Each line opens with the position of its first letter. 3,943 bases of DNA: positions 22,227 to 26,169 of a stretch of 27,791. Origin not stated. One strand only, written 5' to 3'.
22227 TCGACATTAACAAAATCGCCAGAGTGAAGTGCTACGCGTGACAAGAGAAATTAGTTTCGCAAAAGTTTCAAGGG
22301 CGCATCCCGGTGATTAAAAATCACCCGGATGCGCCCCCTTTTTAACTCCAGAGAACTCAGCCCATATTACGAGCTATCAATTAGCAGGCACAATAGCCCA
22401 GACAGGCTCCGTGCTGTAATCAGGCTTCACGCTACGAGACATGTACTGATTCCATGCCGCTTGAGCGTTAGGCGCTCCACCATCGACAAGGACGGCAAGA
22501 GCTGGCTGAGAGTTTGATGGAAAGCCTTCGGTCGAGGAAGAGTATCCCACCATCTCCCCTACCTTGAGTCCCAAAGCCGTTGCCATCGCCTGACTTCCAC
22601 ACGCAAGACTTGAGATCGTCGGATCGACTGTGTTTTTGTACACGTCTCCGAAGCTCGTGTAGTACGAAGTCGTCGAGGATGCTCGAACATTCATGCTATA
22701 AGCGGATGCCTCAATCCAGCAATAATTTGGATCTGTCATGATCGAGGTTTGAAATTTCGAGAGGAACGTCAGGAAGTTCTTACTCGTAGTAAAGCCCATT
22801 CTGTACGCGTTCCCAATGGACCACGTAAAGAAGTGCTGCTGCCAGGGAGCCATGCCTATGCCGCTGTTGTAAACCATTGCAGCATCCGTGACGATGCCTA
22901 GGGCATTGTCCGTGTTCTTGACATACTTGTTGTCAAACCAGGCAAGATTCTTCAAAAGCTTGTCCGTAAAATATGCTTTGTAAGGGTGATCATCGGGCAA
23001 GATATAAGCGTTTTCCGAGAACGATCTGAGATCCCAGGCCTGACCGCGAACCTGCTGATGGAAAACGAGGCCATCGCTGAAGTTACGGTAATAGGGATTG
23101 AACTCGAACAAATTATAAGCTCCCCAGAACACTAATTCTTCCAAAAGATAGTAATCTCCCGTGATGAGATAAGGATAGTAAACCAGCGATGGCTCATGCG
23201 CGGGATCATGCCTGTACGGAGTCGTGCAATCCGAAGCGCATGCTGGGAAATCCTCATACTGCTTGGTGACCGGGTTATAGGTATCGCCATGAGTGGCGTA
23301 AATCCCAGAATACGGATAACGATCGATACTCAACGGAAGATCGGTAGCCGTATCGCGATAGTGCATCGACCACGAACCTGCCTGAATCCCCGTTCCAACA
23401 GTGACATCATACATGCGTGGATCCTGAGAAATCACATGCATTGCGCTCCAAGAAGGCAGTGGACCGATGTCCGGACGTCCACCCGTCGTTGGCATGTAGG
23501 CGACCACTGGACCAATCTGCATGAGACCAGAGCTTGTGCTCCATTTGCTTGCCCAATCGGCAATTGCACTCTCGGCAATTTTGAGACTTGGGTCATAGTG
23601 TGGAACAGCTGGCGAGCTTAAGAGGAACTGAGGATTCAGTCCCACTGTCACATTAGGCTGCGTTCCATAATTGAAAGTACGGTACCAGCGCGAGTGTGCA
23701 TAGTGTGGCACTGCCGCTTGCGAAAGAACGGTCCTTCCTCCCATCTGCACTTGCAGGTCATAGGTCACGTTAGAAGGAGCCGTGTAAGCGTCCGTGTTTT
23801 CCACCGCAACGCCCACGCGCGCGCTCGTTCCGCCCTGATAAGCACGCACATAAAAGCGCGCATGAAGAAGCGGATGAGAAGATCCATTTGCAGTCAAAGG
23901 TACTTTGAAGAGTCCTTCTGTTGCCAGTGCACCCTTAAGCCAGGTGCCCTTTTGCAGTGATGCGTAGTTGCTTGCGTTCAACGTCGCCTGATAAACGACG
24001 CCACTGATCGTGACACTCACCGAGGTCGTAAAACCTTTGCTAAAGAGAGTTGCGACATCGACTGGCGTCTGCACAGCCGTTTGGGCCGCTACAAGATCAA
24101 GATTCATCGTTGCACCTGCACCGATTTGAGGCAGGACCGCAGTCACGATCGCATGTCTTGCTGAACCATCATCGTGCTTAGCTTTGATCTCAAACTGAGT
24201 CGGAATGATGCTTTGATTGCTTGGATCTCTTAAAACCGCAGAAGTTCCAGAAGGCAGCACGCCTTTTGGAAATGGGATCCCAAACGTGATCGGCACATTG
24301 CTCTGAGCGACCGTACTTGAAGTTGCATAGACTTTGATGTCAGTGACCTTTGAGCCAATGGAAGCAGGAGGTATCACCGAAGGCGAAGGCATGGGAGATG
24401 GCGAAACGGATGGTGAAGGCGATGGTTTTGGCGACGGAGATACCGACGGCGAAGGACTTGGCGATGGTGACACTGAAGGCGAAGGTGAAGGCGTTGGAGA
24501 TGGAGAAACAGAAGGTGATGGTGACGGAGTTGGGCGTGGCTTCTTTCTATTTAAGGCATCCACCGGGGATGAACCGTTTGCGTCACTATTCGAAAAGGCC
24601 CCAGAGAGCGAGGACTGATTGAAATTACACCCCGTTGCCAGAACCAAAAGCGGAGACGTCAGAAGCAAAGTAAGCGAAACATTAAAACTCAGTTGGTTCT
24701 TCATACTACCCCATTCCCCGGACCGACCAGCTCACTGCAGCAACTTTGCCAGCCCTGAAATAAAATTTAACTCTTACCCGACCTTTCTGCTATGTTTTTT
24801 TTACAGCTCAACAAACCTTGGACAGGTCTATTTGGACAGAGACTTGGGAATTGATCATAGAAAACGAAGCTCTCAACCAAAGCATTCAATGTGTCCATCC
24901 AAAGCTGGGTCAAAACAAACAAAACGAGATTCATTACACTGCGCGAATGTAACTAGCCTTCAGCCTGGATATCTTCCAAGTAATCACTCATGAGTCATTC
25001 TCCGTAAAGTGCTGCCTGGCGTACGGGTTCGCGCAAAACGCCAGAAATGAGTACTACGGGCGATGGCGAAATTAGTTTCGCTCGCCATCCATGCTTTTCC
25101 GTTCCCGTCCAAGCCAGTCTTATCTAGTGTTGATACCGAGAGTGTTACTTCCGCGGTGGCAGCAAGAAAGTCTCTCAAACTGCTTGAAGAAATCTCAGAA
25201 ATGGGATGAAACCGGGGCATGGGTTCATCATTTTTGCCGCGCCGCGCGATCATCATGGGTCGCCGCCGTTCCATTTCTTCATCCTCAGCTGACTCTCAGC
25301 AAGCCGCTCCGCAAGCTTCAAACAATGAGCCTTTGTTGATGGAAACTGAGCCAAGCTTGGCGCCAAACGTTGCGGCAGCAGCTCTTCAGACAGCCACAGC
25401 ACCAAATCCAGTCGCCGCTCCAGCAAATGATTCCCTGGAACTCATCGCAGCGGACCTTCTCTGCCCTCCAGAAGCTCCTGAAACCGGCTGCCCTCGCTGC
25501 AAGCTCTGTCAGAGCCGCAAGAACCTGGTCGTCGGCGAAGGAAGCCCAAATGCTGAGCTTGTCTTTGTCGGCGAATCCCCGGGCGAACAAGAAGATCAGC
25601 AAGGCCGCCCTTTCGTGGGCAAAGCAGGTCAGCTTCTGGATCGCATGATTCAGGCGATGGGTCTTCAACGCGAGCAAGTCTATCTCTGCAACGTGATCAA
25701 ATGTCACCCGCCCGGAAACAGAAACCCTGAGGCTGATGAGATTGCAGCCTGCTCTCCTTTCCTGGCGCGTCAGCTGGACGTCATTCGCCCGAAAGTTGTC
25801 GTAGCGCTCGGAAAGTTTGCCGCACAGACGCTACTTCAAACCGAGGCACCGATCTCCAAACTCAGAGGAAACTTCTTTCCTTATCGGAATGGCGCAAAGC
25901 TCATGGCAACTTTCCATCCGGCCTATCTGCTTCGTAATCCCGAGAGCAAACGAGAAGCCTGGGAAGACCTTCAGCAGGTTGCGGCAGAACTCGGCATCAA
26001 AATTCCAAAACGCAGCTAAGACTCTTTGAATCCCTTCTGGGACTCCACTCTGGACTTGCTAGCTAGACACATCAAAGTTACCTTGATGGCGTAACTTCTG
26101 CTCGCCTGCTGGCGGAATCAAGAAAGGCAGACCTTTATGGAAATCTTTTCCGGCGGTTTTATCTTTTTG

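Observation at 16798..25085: Head-to-tail array of three paralogous large secreted proteins of an unrecognised family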

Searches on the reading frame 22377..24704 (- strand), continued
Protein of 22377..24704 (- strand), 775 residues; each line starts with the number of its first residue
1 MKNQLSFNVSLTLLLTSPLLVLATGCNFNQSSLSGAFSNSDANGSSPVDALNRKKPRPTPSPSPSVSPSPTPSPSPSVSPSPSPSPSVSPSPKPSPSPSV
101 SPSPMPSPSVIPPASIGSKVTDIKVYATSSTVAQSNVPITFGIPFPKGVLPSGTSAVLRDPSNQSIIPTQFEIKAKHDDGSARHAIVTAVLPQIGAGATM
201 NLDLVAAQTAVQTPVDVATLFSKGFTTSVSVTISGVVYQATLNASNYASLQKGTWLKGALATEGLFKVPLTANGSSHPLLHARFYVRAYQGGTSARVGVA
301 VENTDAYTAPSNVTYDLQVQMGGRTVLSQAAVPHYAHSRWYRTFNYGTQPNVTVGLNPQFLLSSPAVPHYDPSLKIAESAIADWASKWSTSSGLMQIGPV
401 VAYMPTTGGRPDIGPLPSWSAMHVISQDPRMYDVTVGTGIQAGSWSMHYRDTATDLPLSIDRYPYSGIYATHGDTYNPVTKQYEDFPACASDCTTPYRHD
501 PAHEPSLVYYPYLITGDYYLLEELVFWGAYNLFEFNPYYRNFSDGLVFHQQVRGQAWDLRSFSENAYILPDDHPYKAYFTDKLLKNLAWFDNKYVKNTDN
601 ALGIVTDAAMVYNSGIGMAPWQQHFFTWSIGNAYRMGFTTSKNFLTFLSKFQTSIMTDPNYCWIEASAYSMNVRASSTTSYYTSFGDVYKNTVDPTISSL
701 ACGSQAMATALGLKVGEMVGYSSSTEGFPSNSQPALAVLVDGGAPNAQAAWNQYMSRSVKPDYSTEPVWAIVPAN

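Call 64: search_protein_families(library=ncbifam, proteins=[L001:8836-9774:+, L044:11223-12533:+, L041:11785-13155:+, L041:10219-11406:+, L025:6042-7277:+, L056:3325-4677:+, L056:4729-6321:+, L088:10358-11548:+, L088:6806-7996:+], max_evalue=0.00001)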
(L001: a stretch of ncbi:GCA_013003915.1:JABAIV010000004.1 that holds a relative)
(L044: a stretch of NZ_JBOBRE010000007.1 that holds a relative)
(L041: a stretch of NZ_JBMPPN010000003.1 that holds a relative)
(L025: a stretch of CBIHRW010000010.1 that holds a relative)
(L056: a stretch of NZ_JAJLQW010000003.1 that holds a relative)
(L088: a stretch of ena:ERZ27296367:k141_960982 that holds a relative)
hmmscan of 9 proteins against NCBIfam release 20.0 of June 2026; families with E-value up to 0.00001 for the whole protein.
L001:8836-9774:+ (312 aa): 5 families
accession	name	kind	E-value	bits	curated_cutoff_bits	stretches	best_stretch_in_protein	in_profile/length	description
TIGR00782.1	ccoP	equivalog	2.1e-10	40.4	179.95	0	98-182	108-200/285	cytochrome-c oxidase, cbb3-type subunit III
NF050122.1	bc1_QcrC_actin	exception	1.6e-08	34.2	200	0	215-290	23-89/253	cytochrome bc1 complex diheme cytochrome c subunit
NF045930.1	Cytc6PetJCyano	equivalog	7e-07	29.2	135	0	96-175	27-106/110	cytochrome c6 PetJ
TIGR03872.1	cytochrome_MoxG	equivalog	2.6e-06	27.6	147.8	0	228-290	42-102/133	cytochrome c(L), periplasmic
NF011054.0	PRK14486.1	equivalog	3.2e-06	26.9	447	0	221-307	206-287/294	putative bifunctional cbb3-type cytochrome c oxidase subunit II/cytochrome c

L044:11223-12533:+ (436 aa): 0 families

L041:11785-13155:+ (456 aa): 1 family
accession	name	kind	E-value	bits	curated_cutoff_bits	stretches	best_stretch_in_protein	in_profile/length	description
TIGR03097.1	PEP_O_lig_1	hypoth_equivalog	1.5e-112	376.5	188.1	1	2-424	1-405/408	putative O-glycosylation ligase, exosortase A system-associated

L041:10219-11406:+ (395 aa): 32 families (the best 25 are shown)
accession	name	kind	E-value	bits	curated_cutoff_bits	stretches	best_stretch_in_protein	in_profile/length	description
NF047684.1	TeichurnBiosyTuaC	equivalog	7.4e-43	146.9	550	1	1-356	1-354/391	teichuronic acid biosynthesis protein TuaC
TIGR03449.1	mycothiol_MshA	equivalog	3.2e-32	111.9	462.5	1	164-387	163-404/406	D-inositol-3-phosphate glycosyltransferase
TIGR03999.1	thiol_BshA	equivalog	9.3e-31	107.1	273.7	1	89-354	66-336/375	N-acetyl-alpha-D-glucosaminyl L-malate synthase BshA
TIGR04063.1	stp3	hypoth_equivalog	6.1e-28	97.8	442.05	1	152-371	144-375/397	TIGR04063 family PEP-CTERM/XrtA system glycosyltransferase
NF041876.1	EPS_EpsE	equivalog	1.3e-27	97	400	1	174-360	170-364/389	exopolysaccharide biosynthesis GT4 family glycosyltransferase EpsE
TIGR03088.1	stp2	hypoth_equivalog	2e-25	89.6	409.05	1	170-387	141-374/374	TIGR03088 family PEP-CTERM/XrtA system glycosyltransferase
NF038229.1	Glyco4_Geo_Pelo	equivalog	2.9e-23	82.4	400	1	112-386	57-336/338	GPMC system family 4 glycosyltransferase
NF053787.1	GlcN_PG_synth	equivalog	8.2e-23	80.8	480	1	165-387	143-360/361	N-acetylglucosaminyl phosphatidylglycerol synthase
TIGR04047.1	MSMEG_0565_glyc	hypoth_equivalog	5e-22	78.5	259.85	1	162-384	135-372/373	MSMEG_0565 family glycosyltransferase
TIGR02149.1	glgA_Coryne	subfamily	2.8e-20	72.8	302.4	1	162-387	141-391/391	glycogen synthase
NF050063.1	ProtGlycPglJ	equivalog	1.1e-19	70.9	500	1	176-358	155-334/363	N-acetylgalactosamine-N,N'-diacetylbacillosaminyl-diphospho-undecaprenol 4-alpha-N-acetylgalactosaminyltransferase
NF041010.1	glycosy_Agl16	equivalog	1.1e-18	67.3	575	1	164-384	132-349/352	glycosylation protein Agl16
NF046085.1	XrtY_assoc_Gly1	equivalog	1.5e-17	63.6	400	1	180-369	174-362/387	XrtY-associated glycosyltransferase XYAG1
NF038298.1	EPS_HpsO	equivalog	8.8e-16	57.7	575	1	165-381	146-382/388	hormogonium polysaccharide biosynthesis glycosyltransferase HpsO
TIGR04157.1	glyco_rSAM_CFB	subfamily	1.3e-14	54.1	400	1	168-332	172-342/406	TIGR04157 family glycosyltransferase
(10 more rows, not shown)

L025:6042-7277:+ (411 aa): 7 families
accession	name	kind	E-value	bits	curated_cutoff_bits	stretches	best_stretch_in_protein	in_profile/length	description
TIGR03099.1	dCO2ase_PEP1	hypoth_equivalog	4e-180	599.1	478.45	1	14-411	1-398/398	pyridoxal-dependent decarboxylase, exosortase A system-associated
TIGR01048.1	lysA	equivalog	3.6e-69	233.3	297.9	1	20-411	8-395/417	diaminopimelate decarboxylase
NF006515.0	PRK08961.1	equivalog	6.3e-44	150.2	802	1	37-410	502-859/861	bifunctional aspartate kinase/diaminopimelate decarboxylase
NF052544.1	OrLyDeCDokD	equivalog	7.9e-23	80.8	700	1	16-395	21-422/461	ornithine/lysine decarboxylase DokD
NF041039.1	FslC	exception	1.5e-16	60.2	500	1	66-394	59-388/418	rhizoferrin biosystnesis N-citrylornithine decarboxylase FslC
TIGR01273.1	speA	equivalog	2.2e-10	39.7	624.1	1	122-308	158-353/624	arginine decarboxylase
NF003763.0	PRK05354.1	equivalog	2.9e-09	36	369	1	122-255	166-300/636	biosynthetic arginine decarboxylase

L056:3325-4677:+ (450 aa): 51 families (the best 25 are shown)
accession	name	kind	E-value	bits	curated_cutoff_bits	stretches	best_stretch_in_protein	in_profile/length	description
TIGR02915.1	PEP_resp_reg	equivalog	5.1e-228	757.3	502.6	1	8-450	1-445/445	PEP-CTERM-box response regulator transcription factor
NF008469.0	PRK11361.1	equivalog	3e-117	392.2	714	1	5-443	4-450/461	acetoacetate metabolism transcriptional regulator AtoC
TIGR01818.1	ntrC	equivalog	1.5e-107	360.3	558.6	1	9-389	2-377/463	nitrogen regulation protein NR(I)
NF041552.1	TF_PrdR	equivalog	1.4e-103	347.2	795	1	141-445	262-574/577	sigma-54 dependent transcriptional regulator PrdR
TIGR01817.1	nifA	equivalog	1.5e-102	344.1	528.85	1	133-420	183-465/534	nif-specific transcriptional activator NifA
NF050807.1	TransRegFlbDCaul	equivalog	8.8e-98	328.1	750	1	82-440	72-431/454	sigma-54-dependent transcriptional regulator FlbD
NF041946.1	LuxO_transreg_Vib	equivalog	2.7e-97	326.5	800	1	29-390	22-377/463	quorum-sensing sigma-54 dependent transcriptional regulator LuxO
NF051870.1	NAssimRespRegNtrX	equivalog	6.2e-97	325.3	600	1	26-441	24-444/452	nitrogen assimilation response regulator NtrX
NF011695.0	PRK15115.1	equivalog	1e-94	317.8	763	1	2-449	3-438/445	two-component system response regulator GlrR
NF007689.0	PRK10365.1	equivalog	2.9e-92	309.8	760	1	1-443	1-438/441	sigma-54-dependent response regulator transcription factor ZraR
NF003451.0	PRK05022.1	equivalog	6.8e-91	305.5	476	1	131-449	175-510/512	nitric oxide reductase transcriptional regulator NorR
NF049963.1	RespRegFlgRCampy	domain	2.2e-90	303.6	750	1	8-446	3-426/429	fla regulon two-component system response regulator FlgR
NF038308.1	RNA_repair_RtcR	equivalog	2e-89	300.8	650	1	127-417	161-481/530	RNA repair transcriptional activator RtcR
TIGR02329.1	propionate_PrpR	equivalog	9.5e-89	298.4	499.2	1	129-445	196-525/526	propionate catabolism operon regulatory protein PrpR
NF008176.1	PRK10923.1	equivalog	1.7e-87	293.9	620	1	35-390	35-382/469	nitrogen regulation protein NR(I)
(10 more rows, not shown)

L056:4729-6321:+ (530 aa): 105 families (the best 25 are shown)
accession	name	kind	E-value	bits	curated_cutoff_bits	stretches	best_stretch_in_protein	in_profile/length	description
TIGR03098.1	ligase_PEP_1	hypoth_equivalog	4.4e-235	781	592.35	1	4-519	1-516/517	acyl-CoA ligase (AMP-forming), exosortase A system-associated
NF004837.0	PRK06187.1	subfamily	8.9e-102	341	476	1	3-523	8-524/531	long-chain-fatty-acid--CoA ligase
NF006182.0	PRK08316.1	subfamily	4.1e-90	302.7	663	1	3-524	11-520/523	fatty acyl-CoA synthetase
TIGR01733.1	AA-adenyl-dom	subfamily_domain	1.2e-79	268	317.4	1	30-450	1-408/409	amino acid adenylation domain-containing protein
NF005702.0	PRK07514.1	subfamily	8.5e-75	252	558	1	11-526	12-505/506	malonyl-CoA synthase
NF006181.0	PRK08314.1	subfamily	2.9e-71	240.4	705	1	8-520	29-553/563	long-chain-fatty-acid--CoA ligase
NF009233.0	PRK12583.1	subfamily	1.5e-70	238.2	832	1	6-517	21-546/558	fatty acid CoA ligase family protein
NF004114.0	PRK05605.1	equivalog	1.1e-66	225.4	766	2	143-520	194-568/575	long-chain-fatty-acid--CoA ligase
NF005857.1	PRK07786.1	exception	1.4e-66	225.1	733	1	8-521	15-512/513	fatty-acid--CoA ligase FadD5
NF005801.1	PRK07656.1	equivalog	1.7e-66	224.9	657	1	6-517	4-499/500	FadD3 family acyl-CoA ligase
NF004797.0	PRK06145.1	equivalog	4.7e-64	216.6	850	1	8-520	7-494/499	acyl-CoA synthetase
NF005863.0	PRK07798.1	subfamily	4.4e-62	210.3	543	1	5-515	6-525/540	acyl-CoA synthetase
TIGR02262.1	benz_CoA_lig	subfamily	6.9e-61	206.5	375.25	1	25-518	27-506/508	benzoate-CoA ligase family protein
NF038078.1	NRPS_MxcG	equivalog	1.1e-59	201.9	2300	1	4-519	457-958/1442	myxochelin non-ribosomal peptide synthetase MxcG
NF052269.1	Staph_lig_FadD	equivalog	1.3e-59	201.9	650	1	25-520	24-492/499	long-chain-fatty-acid--CoA ligase FadD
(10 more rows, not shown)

L088:10358-11548:+ (396 aa): 0 families

L088:6806-7996:+ (396 aa): 4 families
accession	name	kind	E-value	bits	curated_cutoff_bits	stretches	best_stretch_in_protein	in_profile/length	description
NF038112.1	myxo_dep_M36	subfamily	1.1e-16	59.3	1500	1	118-291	1285-1454/1604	myxosortase-dependent M36 family metallopeptidase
NF038111.1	rhom_dep_M36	equivalog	2e-11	42.1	1700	1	119-211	1184-1278/1315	rhombosortase-dependent M36 family metallopeptidase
NF041321.1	Alpha-amyl_MalA_Halo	equivalog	1.6e-09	36.7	875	0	239-298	20-76/666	alpha-amylase MalA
NF012211.1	tand_rpt_95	domain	5.5e-08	32.7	90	0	130-220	5-96/98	tandem-95 repeat protein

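Call 65: search_protein_families(library=pfam, proteins=[L044:11223-12533:+, L001:8836-9774:+, L089:10184-11440:+], max_evalue=0.001)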
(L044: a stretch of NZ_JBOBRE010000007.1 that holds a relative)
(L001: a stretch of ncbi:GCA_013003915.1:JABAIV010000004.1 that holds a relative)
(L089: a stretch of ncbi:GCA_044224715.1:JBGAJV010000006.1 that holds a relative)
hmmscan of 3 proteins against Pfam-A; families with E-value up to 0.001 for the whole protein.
L044:11223-12533:+ (436 aa): 0 families

L001:8836-9774:+ (312 aa): 2 families
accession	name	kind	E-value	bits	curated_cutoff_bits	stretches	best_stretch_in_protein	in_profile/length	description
PF13442.11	Cytochrome_CBB3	-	1.3e-30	105.9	27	2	97-171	3-68/68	Cytochrome C oxidase, cbb3-type, subunit III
PF00034.26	Cytochrom_C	-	4.2e-20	73.3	21.3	2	233-308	4-87/90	Cytochrome c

L089:10184-11440:+ (418 aa): 3 families
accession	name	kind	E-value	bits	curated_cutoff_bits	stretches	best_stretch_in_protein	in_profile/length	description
PF24681.1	Kelch_KLHDC2_KLHL20_DRC7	-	1.2e-05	25.2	50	0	78-110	111-143/221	KLHDC2/KLHL20/DRC7 Kelch-repeats domain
PF01344.31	Kelch_1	-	0.00045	20.1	20.1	0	326-342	25-41/46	Kelch motif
PF13415.12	Kelch_3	-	0.00048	20.7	22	0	82-113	3-34/48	Galactose oxidase, central domain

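Call 80: search_protein_families(library=pfam, proteins=[L086:8101-10440:+, L086:10441-12531:+, L086:7229-7738:+, L086:13817-15316:+], max_evalue=0.01)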
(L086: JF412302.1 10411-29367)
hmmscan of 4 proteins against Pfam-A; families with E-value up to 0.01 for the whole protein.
L086:8101-10440:+ (779 aa): 1 family
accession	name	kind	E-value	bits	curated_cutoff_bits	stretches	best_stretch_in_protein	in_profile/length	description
PF19501.5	PcRGLX_1st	-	5.6e-05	23.3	22.1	1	42-104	16-78/83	PcRGLX-like N-terminal RIFT barrel domain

L086:10441-12531:+ (696 aa): 3 families
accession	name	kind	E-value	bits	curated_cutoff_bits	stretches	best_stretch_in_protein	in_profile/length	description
PF00041.27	fn3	-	1.3e-10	41.8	25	2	473-544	6-82/84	Fibronectin type III domain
PF16656.11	Pur_ac_phosph_N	-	4.2e-05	24.5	30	0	589-643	41-91/93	Purple acid Phosphatase, N-terminal domain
PF25059.1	FN3_DSCAM-DSCAML_C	-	0.002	18.9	39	0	424-461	44-81/89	DSCAM/DSCAML C-terminal Fn3-like domain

L086:7229-7738:+ (169 aa): 0 families

L086:13817-15316:+ (499 aa): 1 family
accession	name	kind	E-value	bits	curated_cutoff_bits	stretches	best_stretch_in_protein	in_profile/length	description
PF13264.11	DUF4055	-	2.3e-07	31.5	25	1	283-419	1-139/140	Domain of unknown function (DUF4055)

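Call 82: search_protein_families(library=pfam, alignment_id=A1, max_evalue=0.1)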
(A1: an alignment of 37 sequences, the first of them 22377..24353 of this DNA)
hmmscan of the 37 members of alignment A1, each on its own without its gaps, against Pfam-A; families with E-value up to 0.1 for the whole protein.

A. member 1, window:22377-24353:- (658 aa): 1 family
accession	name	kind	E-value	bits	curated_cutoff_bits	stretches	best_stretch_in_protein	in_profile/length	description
PF19501.5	PcRGLX_1st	-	0.00021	21.5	22.1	1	18-66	15-62/83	PcRGLX-like N-terminal RIFT barrel domain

B. families by the number of members that match (of 37 scanned): 3 families
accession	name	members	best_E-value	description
PF19501.5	PcRGLX_1st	36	7.7e-07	PcRGLX-like N-terminal RIFT barrel domain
PF12680.13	SnoaL_2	1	0.0081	SnoaL-like domain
PF24196.1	DUF7421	1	0.05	Family of unknown function (DUF7421)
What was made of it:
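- On CAZy PL26 (exo-rhamnogalacturonan lyase): 36 of 37 family members match at E<=0.1, best 7.7e-7 (call 82).
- PF19501 matches 36 of 37 family members (call 82).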

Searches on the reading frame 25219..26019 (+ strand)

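Call 10: search_protein_families(library=pfam, proteins=[window:25219-26019:+], max_evalue=0.001)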
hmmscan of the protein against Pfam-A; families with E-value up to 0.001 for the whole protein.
window:25219-26019:+ (266 aa): 1 family
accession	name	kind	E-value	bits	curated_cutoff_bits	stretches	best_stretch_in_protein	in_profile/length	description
PF03167.25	UDG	-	1.4e-42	145.6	24.3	1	106-252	2-141/141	Uracil DNA glycosylase superfamily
